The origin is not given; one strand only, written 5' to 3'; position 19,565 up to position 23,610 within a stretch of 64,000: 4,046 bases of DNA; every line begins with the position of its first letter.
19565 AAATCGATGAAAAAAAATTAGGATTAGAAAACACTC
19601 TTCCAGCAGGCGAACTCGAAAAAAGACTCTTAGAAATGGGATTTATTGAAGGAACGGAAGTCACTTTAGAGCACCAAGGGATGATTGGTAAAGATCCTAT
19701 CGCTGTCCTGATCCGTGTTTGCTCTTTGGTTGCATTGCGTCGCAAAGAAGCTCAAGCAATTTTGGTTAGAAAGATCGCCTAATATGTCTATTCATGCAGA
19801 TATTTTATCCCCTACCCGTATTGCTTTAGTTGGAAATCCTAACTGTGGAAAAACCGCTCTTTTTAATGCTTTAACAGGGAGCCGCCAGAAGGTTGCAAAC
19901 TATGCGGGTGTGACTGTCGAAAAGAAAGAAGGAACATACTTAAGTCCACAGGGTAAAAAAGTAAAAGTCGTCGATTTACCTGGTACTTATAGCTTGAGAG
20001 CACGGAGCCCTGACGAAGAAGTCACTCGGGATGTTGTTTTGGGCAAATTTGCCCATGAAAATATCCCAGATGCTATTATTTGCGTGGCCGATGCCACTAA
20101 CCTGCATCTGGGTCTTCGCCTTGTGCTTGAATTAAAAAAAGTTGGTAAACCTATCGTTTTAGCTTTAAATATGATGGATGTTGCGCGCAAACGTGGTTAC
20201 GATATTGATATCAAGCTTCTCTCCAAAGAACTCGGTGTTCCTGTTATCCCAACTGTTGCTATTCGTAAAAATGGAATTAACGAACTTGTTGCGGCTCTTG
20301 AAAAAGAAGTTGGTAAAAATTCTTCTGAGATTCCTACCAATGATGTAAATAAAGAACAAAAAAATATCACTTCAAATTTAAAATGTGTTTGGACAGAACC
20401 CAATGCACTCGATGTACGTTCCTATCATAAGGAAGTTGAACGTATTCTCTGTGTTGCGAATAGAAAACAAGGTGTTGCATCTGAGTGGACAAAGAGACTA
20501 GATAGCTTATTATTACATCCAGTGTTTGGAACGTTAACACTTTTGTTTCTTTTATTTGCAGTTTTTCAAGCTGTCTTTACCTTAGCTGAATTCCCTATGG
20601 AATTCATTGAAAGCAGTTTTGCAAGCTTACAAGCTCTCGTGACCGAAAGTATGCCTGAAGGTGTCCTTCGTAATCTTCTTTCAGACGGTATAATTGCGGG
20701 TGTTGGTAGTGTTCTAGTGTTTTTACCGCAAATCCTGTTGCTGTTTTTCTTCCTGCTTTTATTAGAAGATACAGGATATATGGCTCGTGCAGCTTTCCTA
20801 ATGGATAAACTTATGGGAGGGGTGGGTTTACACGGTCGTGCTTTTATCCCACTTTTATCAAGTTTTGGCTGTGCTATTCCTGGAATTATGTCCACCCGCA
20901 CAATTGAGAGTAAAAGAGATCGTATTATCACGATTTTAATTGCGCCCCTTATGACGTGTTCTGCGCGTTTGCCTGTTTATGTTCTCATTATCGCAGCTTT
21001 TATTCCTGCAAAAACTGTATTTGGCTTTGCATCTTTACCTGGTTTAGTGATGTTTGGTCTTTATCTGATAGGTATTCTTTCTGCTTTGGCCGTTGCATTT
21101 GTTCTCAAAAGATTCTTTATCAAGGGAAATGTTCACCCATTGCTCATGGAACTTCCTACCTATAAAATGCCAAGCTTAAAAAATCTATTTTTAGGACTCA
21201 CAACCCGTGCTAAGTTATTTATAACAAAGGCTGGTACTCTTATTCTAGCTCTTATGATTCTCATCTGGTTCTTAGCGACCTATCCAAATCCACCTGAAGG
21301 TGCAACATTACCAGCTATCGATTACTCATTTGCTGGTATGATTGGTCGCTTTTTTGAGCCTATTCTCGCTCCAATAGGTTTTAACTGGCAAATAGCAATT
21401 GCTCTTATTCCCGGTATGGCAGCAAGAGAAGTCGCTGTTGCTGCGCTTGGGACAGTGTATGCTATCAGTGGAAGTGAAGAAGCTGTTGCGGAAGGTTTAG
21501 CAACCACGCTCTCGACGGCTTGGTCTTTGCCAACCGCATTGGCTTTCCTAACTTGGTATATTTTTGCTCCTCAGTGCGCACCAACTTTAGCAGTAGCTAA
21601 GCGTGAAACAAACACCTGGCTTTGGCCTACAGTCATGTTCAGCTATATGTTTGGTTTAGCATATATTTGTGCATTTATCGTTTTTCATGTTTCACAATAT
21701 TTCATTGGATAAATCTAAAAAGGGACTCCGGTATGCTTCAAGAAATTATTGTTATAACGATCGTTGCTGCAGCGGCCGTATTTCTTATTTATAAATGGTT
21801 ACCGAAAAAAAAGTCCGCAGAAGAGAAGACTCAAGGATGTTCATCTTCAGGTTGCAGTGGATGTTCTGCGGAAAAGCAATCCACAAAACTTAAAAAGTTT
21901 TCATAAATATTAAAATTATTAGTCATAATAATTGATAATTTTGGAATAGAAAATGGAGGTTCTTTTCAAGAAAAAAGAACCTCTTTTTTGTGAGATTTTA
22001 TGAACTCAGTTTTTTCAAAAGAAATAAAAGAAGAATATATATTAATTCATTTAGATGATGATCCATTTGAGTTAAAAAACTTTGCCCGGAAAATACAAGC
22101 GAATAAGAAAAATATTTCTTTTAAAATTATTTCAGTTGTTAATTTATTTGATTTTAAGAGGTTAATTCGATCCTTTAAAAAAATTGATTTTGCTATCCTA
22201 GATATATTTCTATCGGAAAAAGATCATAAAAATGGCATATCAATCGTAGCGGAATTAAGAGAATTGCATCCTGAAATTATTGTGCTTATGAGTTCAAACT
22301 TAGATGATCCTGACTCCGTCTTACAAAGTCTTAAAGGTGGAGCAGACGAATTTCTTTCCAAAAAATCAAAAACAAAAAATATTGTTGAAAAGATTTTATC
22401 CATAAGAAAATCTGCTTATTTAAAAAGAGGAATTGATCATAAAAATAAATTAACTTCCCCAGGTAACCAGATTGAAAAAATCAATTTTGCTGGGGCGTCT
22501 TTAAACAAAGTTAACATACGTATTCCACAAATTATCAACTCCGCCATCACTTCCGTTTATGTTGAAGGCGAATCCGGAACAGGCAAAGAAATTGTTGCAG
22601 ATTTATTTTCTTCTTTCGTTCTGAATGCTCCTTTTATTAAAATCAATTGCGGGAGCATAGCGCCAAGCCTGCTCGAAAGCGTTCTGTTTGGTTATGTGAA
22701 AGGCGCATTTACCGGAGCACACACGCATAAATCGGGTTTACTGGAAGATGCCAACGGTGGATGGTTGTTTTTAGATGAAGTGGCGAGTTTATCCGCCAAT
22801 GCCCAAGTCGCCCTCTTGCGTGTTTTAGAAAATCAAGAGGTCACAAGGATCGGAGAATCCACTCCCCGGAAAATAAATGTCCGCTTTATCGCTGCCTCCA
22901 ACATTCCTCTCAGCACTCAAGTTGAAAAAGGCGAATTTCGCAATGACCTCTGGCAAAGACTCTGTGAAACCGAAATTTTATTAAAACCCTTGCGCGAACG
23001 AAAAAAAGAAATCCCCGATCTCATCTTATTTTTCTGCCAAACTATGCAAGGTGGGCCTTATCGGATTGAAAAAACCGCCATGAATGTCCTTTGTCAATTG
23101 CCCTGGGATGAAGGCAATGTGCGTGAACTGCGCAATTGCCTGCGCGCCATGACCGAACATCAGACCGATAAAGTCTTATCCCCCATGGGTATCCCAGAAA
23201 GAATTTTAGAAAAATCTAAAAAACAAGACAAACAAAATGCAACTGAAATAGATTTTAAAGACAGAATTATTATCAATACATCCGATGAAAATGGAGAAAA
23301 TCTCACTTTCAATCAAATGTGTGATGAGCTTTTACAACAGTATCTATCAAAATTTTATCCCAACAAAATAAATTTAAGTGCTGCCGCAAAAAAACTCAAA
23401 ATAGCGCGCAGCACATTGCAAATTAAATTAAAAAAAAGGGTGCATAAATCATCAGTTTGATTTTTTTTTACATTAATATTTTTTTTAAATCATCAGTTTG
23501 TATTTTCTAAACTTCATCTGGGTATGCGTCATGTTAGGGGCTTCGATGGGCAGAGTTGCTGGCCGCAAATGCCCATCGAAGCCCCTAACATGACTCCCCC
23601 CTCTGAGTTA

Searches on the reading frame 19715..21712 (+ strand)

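Call 11: search_protein_families(library=pfam, proteins=[window:19715-21712:+], max_evalue=0.01)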
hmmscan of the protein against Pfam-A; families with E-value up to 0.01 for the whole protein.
window:19715-21712:+ (665 aa): 7 families
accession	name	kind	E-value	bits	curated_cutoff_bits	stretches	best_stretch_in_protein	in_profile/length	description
PF02421.24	FeoB_N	-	2.1e-57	193.4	27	1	35-194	2-155/156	Ferrous iron transport protein B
PF07670.19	Gate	-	2.3e-38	131.2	29.6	2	333-428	1-103/104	Nucleoside recognition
PF01926.29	MMR_HSR1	-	5.5e-19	68.8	21.9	1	35-152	1-112/113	50S ribosome-binding GTPase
PF07664.17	FeoB_C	-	7.3e-17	61.3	26.6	1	446-497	1-53/54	Ferrous iron transport protein B C terminus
PF09439.16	SRPRB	-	2.3e-06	27.6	25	1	35-98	5-63/178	Signal recognition particle receptor beta subunit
PF04548.22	AIG1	-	4e-06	26.7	27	1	35-128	2-94/212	AIG1 family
PF03193.22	RsgA_GTPase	-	0.0037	17.5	30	0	116-198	22-107/174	RsgA GTPase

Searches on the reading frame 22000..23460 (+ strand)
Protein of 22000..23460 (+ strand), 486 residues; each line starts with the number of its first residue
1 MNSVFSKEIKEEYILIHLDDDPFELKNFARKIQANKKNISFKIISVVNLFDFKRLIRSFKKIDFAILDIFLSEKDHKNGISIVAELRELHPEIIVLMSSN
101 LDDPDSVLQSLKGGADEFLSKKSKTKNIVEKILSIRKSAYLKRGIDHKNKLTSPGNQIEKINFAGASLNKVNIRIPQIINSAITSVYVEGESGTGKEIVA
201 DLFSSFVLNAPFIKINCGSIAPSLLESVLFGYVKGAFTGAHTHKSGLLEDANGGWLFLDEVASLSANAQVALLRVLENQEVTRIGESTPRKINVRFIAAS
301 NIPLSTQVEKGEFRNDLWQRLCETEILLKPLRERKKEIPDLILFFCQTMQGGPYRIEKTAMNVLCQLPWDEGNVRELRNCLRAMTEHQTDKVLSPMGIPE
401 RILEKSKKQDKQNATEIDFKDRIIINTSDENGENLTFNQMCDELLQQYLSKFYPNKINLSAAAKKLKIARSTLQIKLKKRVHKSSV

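Call 11: search_protein_families(library=pfam, proteins=[window:22000-23460:+], max_evalue=0.01)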
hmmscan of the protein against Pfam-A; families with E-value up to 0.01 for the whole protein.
window:22000-23460:+ (486 aa): 7 families
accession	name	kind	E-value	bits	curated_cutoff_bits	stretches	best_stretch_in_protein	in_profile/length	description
PF00158.32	Sigma54_activat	-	2.1e-51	174.4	20.2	1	168-326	8-167/168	Sigma-54 interaction domain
PF14532.12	Sigma54_activ_2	-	6.6e-15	56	25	1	170-331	9-138/138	Sigma-54 interaction domain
PF25601.1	AAA_lid_14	-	7.1e-13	48.6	27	1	332-413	1-85/87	AAA+ ATPase lid domain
PF00072.30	Response_reg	-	1.3e-09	38.6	30.2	1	18-132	4-110/111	Response regulator receiver domain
PF07728.20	AAA_5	-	1.1e-06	29.1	22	1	187-304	3-125/139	AAA domain (dynein-related subfamily)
PF07724.20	AAA_2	-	6.9e-06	26.6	27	0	185-312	5-135/166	AAA domain (Cdc48 subfamily)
PF01078.27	Mg_chelatase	-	0.0029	17.5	20.3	0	239-306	93-162/207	Magnesium chelatase, subunit ChlI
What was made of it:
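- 22000..23460 (+): Sigma-54-dependent response regulator gene (context). It lies at the left edge of the insertion zone. Pfam finds Response_reg, Sigma54_activat and AAA_lid_14 (call 11).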

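Call 13: find_encoding_contigs(protein=window:22000-23460:+, flank=10000, max_places=10)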
Protein window:22000-23460:+ (486 aa): no gene with exactly this product is on record in the collection.

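Call 15: find_homologous_proteins(query=window:22000-23460:+, max_evalue=1e-30)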
Query window:22000-23460:+ (486 aa): 7911 proteins with E <= 1e-30 among 8000 candidates; the best 120 are listed.
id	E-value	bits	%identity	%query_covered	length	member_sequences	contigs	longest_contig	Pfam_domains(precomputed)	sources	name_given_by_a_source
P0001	0.0e+0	1033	98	99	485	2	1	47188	PF00158.33,PF25601.2,PF14532.13,PF07728.21,PF00072.31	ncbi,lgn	-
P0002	1.2e-269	913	87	99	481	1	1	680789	PF00158.33,PF25601.2,PF14532.13,PF07728.21,PF00072.31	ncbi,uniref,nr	ncbi:sigma-54-dependent transcriptional regulator [Fluviispira vulneris]|uniref:sigma-54-dependent t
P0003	4.7e-225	766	75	99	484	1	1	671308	PF00158.33,PF25601.2,PF14532.13,PF07728.21,PF00072.31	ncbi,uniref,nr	ncbi:sigma-54-dependent transcriptional regulator [Fluviispira multicolorata]|uniref:Response regula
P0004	8.1e-189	646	65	96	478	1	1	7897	PF00158.33,PF25601.2,PF14532.13,PF07728.21,PF00072.31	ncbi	-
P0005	7.0e-188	643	64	96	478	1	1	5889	PF00158.33,PF25601.2,PF14532.13,PF07728.21,PF00072.31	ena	-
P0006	2.9e-186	638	63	97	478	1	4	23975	PF00158.33,PF25601.2,PF14532.13,PF07728.21,PF00072.31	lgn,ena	-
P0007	5.3e-185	634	64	95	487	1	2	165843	PF00158.33,PF25601.2,PF14532.13,PF07728.21,PF00072.31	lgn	-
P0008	6.8e-185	633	63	96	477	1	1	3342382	PF00158.33,PF25601.2,PF14532.13,PF07728.21,PF00072.31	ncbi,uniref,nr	ncbi:sigma-54-dependent transcriptional regulator [Silvanigrella aquatica]|uniref:Sigma-54-dependent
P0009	9.4e-183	626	64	95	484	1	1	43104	PF00158.33,PF25601.2,PF14532.13,PF00072.31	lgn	-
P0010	4.8e-182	624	62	95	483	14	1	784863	PF00158.33,PF25601.2,PF00004.36,PF14532.13,PF07728.21,PF00072.31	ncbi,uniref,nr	ncbi:response regulator [Silvanigrella paludirubra]|uniref:Response regulator n=2 Tax=Silvanigrella 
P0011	2.6e-180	618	63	96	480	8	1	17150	PF00158.33,PF25601.2,PF14532.13,PF00072.31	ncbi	-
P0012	3.6e-179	615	60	94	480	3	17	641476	PF00158.33,PF25601.2,PF14532.13,PF07728.21,PF00072.31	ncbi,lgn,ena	-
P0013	1.7e-178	612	61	96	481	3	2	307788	PF00158.33,PF25601.2,PF14532.13,PF07728.21,PF00072.31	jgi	jgi:DNA-binding NtrC family response regulator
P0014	7.2e-174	597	59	97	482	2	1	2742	PF00158.33,PF25601.2,PF14532.13,PF07728.21,PF00072.31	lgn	-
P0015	1.6e-171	589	58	97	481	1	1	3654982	PF00158.33,PF25601.2,PF14532.13,PF07728.21,PF00072.31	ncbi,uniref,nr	ncbi:sigma 54-interacting transcriptional regulator [Pigmentibacter sp. JX0631]|uniref:sigma-54-depe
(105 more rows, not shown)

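Call 17: find_encoding_contigs(protein=P0001, flank=6000, max_places=3)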
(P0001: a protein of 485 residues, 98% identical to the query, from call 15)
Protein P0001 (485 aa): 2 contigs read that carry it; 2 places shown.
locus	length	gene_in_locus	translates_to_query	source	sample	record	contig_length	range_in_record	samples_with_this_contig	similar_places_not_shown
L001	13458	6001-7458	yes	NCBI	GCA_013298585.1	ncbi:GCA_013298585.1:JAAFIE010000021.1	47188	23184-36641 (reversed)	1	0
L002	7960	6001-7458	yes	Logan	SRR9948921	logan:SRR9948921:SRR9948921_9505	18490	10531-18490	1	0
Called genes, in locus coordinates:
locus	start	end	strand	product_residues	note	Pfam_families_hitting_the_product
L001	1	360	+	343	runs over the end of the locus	PF00532:Peripla_BP_1, PF13407:Peripla_BP_4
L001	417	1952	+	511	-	PF02463:SMC_N (weak), PF00005:ABC_tran, PF13304:AAA_21 (faint), PF00005:ABC_tran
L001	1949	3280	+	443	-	PF02653:BPD_transp_2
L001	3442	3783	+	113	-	PF04023:FeoA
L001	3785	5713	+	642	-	PF01926:MMR_HSR1, PF02421:FeoB_N, PF04548:AIG1 (weak), PF09439:SRPRB (weak), PF07670:Gate, PF07664:FeoB_C, PF07670:Gate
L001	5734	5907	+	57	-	PF12669:FeoB_associated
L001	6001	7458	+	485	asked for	PF00072:Response_reg, PF00158:Sigma54_activat, PF14532:Sigma54_activ_2, PF07728:AAA_5 (weak), PF25601:AAA_lid_14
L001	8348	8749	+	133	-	-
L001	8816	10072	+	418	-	-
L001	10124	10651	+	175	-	-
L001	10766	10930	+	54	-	-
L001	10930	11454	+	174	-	-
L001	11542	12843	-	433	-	PF07690:MFS_1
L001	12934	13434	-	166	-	-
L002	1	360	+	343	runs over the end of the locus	PF00532:Peripla_BP_1, PF13407:Peripla_BP_4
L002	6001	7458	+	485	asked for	PF00072:Response_reg, PF00158:Sigma54_activat, PF14532:Sigma54_activ_2, PF07728:AAA_5 (weak), PF25601:AAA_lid_14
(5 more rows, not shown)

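Call 18: find_encoding_contigs(protein=P0002, flank=6000, max_places=3)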
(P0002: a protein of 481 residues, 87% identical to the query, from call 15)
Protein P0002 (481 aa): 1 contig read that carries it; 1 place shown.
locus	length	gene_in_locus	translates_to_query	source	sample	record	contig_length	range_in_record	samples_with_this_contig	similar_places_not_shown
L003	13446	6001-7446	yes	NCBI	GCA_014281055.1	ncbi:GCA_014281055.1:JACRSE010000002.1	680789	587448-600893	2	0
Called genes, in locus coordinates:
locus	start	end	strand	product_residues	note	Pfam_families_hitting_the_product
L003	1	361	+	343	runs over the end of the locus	PF00532:Peripla_BP_1, PF13407:Peripla_BP_4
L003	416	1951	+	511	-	PF02463:SMC_N, PF09818:ABC_ATPase (faint), PF00005:ABC_tran, PF13304:AAA_21 (faint), PF00005:ABC_tran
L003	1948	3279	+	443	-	PF02653:BPD_transp_2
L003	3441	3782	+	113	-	PF04023:FeoA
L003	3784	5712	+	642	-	PF01926:MMR_HSR1, PF02421:FeoB_N, PF04548:AIG1 (weak), PF09439:SRPRB (weak), PF07670:Gate, PF07664:FeoB_C, PF07670:Gate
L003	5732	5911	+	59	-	PF12669:FeoB_associated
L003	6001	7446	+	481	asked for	PF00072:Response_reg, PF00158:Sigma54_activat, PF14532:Sigma54_activ_2, PF07728:AAA_5 (weak), PF25601:AAA_lid_14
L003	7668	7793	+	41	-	-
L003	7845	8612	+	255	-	-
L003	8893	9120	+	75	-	-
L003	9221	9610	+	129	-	PF12385:Peptidase_C70 (weak)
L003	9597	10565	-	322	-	PF07690:MFS_1 (faint)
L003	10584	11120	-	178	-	-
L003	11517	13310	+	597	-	PF00664:ABC_membrane, PF00005:ABC_tran, PF02463:SMC_N (faint)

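Call 19: find_encoding_contigs(protein=P0003, flank=6000, max_places=3)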
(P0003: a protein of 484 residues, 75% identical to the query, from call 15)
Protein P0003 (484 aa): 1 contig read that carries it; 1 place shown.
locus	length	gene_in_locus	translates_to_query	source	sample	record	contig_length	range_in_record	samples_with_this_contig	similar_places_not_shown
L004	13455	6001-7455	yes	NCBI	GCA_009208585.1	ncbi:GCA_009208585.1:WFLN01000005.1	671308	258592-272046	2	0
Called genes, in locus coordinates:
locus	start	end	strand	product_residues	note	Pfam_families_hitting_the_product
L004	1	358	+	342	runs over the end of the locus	PF00532:Peripla_BP_1, PF13407:Peripla_BP_4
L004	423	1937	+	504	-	PF00005:ABC_tran, PF02463:SMC_N (weak), PF09818:ABC_ATPase (faint), PF13304:AAA_21 (faint), PF00005:ABC_tran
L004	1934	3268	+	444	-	PF02653:BPD_transp_2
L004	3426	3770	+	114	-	PF04023:FeoA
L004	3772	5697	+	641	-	PF01926:MMR_HSR1, PF02421:FeoB_N, PF04548:AIG1 (weak), PF09439:SRPRB (weak), PF07670:Gate, PF07664:FeoB_C, PF07670:Gate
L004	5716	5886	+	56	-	PF12669:FeoB_associated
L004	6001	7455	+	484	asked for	PF00072:Response_reg, PF00158:Sigma54_activat, PF14532:Sigma54_activ_2, PF07728:AAA_5 (weak), PF25601:AAA_lid_14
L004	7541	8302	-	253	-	-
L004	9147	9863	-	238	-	PF01202:SKI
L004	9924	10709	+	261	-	PF00194:Carb_anhydrase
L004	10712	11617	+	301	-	PF01869:BcrAD_BadFG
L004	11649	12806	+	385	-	PF07969:Amidohydro_3 (faint), PF01979:Amidohydro_1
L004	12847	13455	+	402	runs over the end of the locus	PF02566:OsmC, PF00106:adh_short, PF01370:Epimerase (weak), PF13561:adh_short_C2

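Call 24: search_protein_families(library=ncbifam, proteins=[window:22000-23460:+], max_evalue=0.01)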
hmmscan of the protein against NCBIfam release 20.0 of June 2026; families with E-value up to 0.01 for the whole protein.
window:22000-23460:+ (486 aa): 56 families (the best 25 are shown)
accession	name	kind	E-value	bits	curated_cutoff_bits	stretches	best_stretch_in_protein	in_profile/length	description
TIGR01818.1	ntrC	equivalog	1.2e-67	228.7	558.6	1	63-479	44-462/463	nitrogen regulation protein NR(I)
NF041552.1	TF_PrdR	equivalog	1.8e-64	218.1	795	1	171-479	278-575/577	sigma-54 dependent transcriptional regulator PrdR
TIGR01817.1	nifA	equivalog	1.2e-61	209.1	528.85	1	166-390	203-430/534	nif-specific transcriptional activator NifA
NF038308.1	RNA_repair_RtcR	equivalog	1.2e-60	205.8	650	1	156-474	177-505/530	RNA repair transcriptional activator RtcR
NF003451.0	PRK05022.1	equivalog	1.2e-59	202.5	476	1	159-481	188-508/512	nitric oxide reductase transcriptional regulator NorR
NF008469.0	PRK11361.1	equivalog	2.4e-59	201.3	714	1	60-412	47-400/461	acetoacetate metabolism transcriptional regulator AtoC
NF011953.0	PRK15424.1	equivalog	3.2e-55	187.8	703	1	132-481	192-535/538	propionate catabolism operon regulatory protein PrpR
NF041946.1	LuxO_transreg_Vib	equivalog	7.1e-55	186.6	800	1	61-479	40-459/463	quorum-sensing sigma-54 dependent transcriptional regulator LuxO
TIGR02329.1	propionate_PrpR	equivalog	4.1e-53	180.8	499.2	1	148-478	202-525/526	propionate catabolism operon regulatory protein PrpR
TIGR02915.1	PEP_resp_reg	equivalog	5.2e-53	180.5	502.6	1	73-386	54-370/445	PEP-CTERM-box response regulator transcription factor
NF008176.1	PRK10923.1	equivalog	2.1e-52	178.3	620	1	76-425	59-407/469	nitrogen regulation protein NR(I)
NF051870.1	NAssimRespRegNtrX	equivalog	2.4e-52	178.3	600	1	61-478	45-448/452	nitrogen assimilation response regulator NtrX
TIGR02974.1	phageshock_pspF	equivalog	2.2e-51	175.1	443.55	1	185-479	24-335/336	phage shock protein operon transcriptional activator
NF050807.1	TransRegFlbDCaul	equivalog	2.8e-51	174.8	750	1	173-479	131-437/454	sigma-54-dependent transcriptional regulator FlbD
NF041906.1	V4R_TF_MobR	exception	5.1e-51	173.8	999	1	183-479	255-543/544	phenol degradation transcriptional regulator MobR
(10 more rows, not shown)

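Call 77: find_encoding_contigs(protein=P0008, flank=4000, max_places=1)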
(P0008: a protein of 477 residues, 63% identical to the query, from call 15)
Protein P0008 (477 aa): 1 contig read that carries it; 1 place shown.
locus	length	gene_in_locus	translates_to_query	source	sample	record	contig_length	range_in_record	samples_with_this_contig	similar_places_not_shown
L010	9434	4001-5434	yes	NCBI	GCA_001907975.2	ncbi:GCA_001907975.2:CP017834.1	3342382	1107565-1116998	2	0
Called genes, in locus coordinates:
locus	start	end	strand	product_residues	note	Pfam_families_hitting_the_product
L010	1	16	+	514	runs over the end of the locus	PF02463:SMC_N (faint), PF09818:ABC_ATPase (faint), PF13175:AAA_15 (weak), PF00005:ABC_tran, PF13304:AAA_21 (faint), PF00005:ABC_tran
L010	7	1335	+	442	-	PF02653:BPD_transp_2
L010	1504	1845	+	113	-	PF04023:FeoA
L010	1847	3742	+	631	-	PF01926:MMR_HSR1, PF02421:FeoB_N, PF09439:SRPRB (weak), PF07670:Gate, PF07664:FeoB_C, PF07670:Gate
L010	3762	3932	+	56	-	-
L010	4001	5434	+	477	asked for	PF00072:Response_reg, PF00158:Sigma54_activat, PF14532:Sigma54_activ_2, PF07728:AAA_5, PF25601:AAA_lid_14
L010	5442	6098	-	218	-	PF13671:AAA_33 (faint), PF01202:SKI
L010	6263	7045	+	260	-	PF00194:Carb_anhydrase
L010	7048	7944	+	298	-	PF01869:BcrAD_BadFG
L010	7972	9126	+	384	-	PF22643:NagA_N (faint), PF01979:Amidohydro_1, PF07969:Amidohydro_3 (weak)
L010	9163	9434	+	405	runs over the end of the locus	PF02566:OsmC, PF00106:adh_short, PF13561:adh_short_C2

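Call 78: find_encoding_contigs(protein=P0007, flank=4000, max_places=1)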
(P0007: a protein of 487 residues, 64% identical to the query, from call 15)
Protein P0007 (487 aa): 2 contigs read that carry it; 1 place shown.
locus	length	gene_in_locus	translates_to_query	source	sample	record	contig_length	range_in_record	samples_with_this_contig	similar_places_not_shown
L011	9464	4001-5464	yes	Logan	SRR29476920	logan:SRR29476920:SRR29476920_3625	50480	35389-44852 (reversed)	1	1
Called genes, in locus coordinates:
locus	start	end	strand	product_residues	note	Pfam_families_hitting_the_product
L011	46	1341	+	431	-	PF07690:MFS_1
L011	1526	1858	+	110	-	PF04023:FeoA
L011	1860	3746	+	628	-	PF01926:MMR_HSR1, PF02421:FeoB_N, PF09439:SRPRB (weak), PF07670:Gate, PF07664:FeoB_C, PF07670:Gate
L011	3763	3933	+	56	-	-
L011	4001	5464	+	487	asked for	PF00072:Response_reg, PF00158:Sigma54_activat, PF14532:Sigma54_activ_2, PF07728:AAA_5 (weak), PF25601:AAA_lid_14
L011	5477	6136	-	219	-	PF13238:AAA_18 (weak), PF13671:AAA_33 (faint), PF01202:SKI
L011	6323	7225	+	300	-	PF01869:BcrAD_BadFG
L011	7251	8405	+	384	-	PF22643:NagA_N (faint), PF01979:Amidohydro_1, PF07969:Amidohydro_3 (weak)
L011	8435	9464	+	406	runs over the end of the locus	PF02566:OsmC, PF00106:adh_short, PF13561:adh_short_C2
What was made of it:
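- In S. aquatica and a relative, the regulator stop is 8-13 nt from the convergent SKI gene (calls 77, 78).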

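Call 79: find_encoding_contigs(protein=P0012, flank=4000, max_places=1)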
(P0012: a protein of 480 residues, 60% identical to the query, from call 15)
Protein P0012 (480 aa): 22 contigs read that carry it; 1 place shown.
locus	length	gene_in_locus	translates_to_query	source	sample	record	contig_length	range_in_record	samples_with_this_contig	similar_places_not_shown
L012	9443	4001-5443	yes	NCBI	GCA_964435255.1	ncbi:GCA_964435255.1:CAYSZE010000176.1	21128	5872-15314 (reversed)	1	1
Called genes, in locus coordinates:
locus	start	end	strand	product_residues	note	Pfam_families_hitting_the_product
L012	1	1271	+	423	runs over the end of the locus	PF07690:MFS_1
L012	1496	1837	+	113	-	PF04023:FeoA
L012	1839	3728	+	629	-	PF01926:MMR_HSR1, PF02421:FeoB_N, PF09439:SRPRB (weak), PF07670:Gate, PF07664:FeoB_C, PF07670:Gate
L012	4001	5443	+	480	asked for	PF00072:Response_reg, PF00158:Sigma54_activat, PF14532:Sigma54_activ_2, PF07728:AAA_5 (weak), PF25601:AAA_lid_14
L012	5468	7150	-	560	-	-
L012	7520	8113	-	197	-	PF01202:SKI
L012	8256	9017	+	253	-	PF00194:Carb_anhydrase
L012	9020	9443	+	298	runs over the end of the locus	PF01869:BcrAD_BadFG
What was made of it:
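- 22000..23460 (+): Orthologues follow feoAB in all relatives (calls 17-19, 77-79).
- F. multicolorata, F. vulneris and another relative hold different genes there (calls 18, 19, 79).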
